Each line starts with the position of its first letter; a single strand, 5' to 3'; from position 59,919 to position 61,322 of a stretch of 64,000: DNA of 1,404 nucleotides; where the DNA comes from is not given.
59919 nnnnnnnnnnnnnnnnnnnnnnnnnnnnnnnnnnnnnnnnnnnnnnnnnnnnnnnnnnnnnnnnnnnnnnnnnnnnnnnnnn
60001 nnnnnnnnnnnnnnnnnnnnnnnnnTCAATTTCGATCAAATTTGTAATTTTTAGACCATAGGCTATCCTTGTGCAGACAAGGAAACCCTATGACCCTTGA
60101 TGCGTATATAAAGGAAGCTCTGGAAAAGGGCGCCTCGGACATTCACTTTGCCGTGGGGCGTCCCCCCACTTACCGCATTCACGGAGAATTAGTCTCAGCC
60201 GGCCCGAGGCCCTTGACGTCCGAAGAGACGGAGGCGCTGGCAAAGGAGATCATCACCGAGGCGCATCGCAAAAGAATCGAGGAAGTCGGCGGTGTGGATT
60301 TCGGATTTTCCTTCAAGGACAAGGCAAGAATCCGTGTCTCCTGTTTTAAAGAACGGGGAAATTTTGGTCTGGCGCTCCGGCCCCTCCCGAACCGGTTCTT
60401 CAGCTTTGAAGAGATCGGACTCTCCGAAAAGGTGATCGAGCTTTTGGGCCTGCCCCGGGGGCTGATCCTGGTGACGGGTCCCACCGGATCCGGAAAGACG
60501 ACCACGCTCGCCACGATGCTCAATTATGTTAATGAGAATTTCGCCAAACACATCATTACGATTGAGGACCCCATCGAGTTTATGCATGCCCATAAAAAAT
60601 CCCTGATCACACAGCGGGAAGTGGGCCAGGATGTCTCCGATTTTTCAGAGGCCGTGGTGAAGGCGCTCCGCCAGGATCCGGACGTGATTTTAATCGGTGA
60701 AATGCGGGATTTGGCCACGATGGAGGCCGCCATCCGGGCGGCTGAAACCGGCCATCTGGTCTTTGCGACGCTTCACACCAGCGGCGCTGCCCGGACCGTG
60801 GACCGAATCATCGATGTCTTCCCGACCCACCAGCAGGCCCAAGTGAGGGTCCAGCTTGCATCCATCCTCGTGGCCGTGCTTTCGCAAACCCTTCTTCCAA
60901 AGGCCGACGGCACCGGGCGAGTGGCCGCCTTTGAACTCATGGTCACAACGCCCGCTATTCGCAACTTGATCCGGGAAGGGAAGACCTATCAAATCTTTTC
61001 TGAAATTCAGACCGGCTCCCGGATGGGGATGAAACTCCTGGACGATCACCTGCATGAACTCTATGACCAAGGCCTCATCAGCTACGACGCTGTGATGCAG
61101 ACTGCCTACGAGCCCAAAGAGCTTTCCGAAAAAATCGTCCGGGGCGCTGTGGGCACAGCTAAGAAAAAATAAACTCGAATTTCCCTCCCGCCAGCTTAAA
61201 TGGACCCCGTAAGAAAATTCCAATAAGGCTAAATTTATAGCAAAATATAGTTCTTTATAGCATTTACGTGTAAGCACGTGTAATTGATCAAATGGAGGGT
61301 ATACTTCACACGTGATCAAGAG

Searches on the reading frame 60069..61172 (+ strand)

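Call 56: search_protein_families(library=pfam, proteins=[window:60069-61172:+], max_evalue=0.00001)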
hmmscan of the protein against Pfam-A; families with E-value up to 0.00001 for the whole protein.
window:60069-61172:+ (367 aa): 2 families
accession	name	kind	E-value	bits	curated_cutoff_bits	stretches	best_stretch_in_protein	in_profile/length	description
PF00437.27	T2SSE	-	1.5e-50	172.3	24.9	1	10-285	12-287/370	Type II/IV secretion system protein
PF13401.12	AAA_22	-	9.2e-06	26.4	27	0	130-215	5-96/130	AAA domain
